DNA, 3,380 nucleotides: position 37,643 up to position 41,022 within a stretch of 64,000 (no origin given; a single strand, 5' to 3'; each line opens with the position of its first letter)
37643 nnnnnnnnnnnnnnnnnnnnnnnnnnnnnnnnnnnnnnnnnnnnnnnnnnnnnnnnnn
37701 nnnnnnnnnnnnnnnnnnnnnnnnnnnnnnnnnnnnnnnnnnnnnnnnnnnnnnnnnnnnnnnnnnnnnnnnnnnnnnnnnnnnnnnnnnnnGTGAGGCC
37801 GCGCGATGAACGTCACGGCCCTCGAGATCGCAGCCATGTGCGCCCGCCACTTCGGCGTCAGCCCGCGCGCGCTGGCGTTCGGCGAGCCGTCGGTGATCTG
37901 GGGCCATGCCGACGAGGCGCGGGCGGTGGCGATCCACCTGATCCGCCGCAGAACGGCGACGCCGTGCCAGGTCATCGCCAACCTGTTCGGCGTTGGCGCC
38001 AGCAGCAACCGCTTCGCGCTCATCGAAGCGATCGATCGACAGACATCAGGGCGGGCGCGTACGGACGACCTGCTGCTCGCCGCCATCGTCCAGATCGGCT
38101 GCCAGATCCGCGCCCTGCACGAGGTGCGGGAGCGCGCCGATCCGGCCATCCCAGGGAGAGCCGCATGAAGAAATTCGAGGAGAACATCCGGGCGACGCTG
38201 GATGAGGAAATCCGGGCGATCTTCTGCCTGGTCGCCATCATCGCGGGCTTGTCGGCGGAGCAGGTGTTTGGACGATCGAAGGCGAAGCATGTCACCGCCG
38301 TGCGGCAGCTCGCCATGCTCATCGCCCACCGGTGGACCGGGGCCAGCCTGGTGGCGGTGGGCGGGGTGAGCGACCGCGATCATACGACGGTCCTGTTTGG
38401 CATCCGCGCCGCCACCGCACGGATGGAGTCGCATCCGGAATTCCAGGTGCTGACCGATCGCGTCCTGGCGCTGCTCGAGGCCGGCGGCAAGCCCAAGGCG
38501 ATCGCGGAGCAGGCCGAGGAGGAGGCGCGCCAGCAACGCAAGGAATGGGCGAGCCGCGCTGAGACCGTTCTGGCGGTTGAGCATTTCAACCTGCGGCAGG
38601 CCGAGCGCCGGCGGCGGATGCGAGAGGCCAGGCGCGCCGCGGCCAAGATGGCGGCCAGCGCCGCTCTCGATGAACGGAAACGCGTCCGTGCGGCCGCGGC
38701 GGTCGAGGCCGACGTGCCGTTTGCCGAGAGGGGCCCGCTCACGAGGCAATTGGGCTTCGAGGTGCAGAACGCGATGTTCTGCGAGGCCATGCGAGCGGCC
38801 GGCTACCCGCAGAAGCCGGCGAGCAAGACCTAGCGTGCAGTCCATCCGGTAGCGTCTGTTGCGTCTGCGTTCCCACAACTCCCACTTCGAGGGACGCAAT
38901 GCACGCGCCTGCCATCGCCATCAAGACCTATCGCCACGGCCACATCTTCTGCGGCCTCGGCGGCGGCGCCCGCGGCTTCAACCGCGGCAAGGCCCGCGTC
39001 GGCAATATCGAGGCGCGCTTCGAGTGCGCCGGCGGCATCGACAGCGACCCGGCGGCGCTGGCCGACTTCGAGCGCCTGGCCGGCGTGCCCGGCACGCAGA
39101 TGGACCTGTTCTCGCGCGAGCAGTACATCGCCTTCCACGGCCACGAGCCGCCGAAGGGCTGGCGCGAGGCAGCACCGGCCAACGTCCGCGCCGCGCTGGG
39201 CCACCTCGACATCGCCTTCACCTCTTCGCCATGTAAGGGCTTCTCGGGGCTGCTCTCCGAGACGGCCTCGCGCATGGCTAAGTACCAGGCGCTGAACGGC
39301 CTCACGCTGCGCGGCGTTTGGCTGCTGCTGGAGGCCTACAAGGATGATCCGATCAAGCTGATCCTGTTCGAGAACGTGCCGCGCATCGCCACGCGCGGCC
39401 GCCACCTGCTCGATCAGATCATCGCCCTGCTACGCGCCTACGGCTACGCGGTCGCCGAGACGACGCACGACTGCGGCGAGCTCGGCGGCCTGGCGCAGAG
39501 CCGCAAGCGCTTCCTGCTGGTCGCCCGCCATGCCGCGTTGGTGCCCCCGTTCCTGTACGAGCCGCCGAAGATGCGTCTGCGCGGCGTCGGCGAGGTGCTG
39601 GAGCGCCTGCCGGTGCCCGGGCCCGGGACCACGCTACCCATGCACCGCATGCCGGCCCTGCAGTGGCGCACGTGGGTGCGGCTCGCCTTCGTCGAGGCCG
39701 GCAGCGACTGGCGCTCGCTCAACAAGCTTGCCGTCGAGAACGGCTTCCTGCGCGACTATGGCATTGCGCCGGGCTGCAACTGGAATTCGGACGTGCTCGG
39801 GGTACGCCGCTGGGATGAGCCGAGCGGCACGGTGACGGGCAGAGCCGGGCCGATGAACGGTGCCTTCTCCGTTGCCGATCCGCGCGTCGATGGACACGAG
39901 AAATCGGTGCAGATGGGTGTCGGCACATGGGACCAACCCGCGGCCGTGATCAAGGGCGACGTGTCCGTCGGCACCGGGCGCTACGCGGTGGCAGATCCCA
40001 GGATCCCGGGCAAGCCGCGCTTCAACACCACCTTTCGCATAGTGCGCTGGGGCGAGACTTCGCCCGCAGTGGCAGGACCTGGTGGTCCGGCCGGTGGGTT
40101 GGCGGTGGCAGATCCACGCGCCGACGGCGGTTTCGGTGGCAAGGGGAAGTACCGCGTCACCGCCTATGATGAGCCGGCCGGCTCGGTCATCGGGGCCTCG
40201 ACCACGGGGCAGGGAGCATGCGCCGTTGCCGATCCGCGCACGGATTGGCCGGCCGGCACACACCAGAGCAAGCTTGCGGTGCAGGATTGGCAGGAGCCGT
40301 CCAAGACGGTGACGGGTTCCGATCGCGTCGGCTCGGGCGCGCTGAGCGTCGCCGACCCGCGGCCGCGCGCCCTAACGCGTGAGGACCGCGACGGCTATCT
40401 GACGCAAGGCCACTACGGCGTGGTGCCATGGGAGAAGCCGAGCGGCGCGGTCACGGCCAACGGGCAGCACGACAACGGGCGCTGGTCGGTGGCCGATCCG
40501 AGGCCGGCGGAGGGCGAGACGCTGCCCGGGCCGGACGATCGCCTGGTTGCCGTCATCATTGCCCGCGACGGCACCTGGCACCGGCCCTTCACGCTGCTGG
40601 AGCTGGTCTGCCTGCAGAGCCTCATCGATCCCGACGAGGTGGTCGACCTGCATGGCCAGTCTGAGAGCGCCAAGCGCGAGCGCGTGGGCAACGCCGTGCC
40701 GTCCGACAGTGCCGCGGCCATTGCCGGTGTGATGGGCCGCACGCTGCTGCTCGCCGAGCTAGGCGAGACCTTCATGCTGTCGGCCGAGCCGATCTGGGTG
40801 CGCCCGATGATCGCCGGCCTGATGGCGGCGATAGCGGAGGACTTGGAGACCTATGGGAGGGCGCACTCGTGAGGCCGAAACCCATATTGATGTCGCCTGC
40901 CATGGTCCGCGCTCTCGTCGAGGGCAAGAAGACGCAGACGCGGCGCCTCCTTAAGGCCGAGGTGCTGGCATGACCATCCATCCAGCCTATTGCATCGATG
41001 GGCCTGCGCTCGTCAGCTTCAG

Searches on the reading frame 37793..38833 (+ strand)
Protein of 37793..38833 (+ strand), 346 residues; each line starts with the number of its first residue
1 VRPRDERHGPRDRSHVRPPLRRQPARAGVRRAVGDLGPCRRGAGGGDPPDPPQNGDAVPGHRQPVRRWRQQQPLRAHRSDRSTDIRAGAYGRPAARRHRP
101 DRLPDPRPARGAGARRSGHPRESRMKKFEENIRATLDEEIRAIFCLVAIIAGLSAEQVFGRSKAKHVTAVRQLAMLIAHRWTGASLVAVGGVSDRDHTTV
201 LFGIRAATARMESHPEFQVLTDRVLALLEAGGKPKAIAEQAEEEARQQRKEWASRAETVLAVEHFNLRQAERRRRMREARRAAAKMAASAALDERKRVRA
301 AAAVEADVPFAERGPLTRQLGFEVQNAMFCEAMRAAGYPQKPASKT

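Call 16: search_protein_families(library=phrogs, proteins=[window:37793-38833:+], max_evalue=0.01)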
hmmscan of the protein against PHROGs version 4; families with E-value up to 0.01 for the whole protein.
window:37793-38833:+ (346 aa): 0 families

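Call 17: search_protein_families(library=pfam, proteins=[window:37793-38833:+], max_evalue=0.01)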
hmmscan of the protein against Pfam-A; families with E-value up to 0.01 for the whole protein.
window:37793-38833:+ (346 aa): 1 family
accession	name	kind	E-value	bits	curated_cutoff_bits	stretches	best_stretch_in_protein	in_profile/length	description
PF08299.17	Bac_DnaA_C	-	3.5e-11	43.4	31.5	1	142-205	3-67/69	Bacterial dnaA protein helix-turn-helix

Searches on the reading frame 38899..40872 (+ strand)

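Call 16: search_protein_families(library=phrogs, proteins=[window:38899-40872:+], max_evalue=0.01)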
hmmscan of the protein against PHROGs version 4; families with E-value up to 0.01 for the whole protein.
window:38899-40872:+ (657 aa): 3 families
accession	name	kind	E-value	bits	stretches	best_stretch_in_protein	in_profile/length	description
phrog_32684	-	unknown function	1e-105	353.9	1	9-242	4-239/262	-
phrog_116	-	other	3.2e-47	162.3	1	8-645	205-529/779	DNA methyltransferase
phrog_363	-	other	5.7e-06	26.7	0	100-210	113-214/327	DNA methyltransferase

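Call 17: search_protein_families(library=pfam, proteins=[window:38899-40872:+], max_evalue=0.01)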
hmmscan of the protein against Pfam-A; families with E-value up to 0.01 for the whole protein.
window:38899-40872:+ (657 aa): 1 family
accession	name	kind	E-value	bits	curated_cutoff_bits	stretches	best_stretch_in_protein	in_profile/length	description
PF00145.23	DNA_methylase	-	4.5e-10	39.9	22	1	16-212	6-163/324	C-5 cytosine-specific DNA methylase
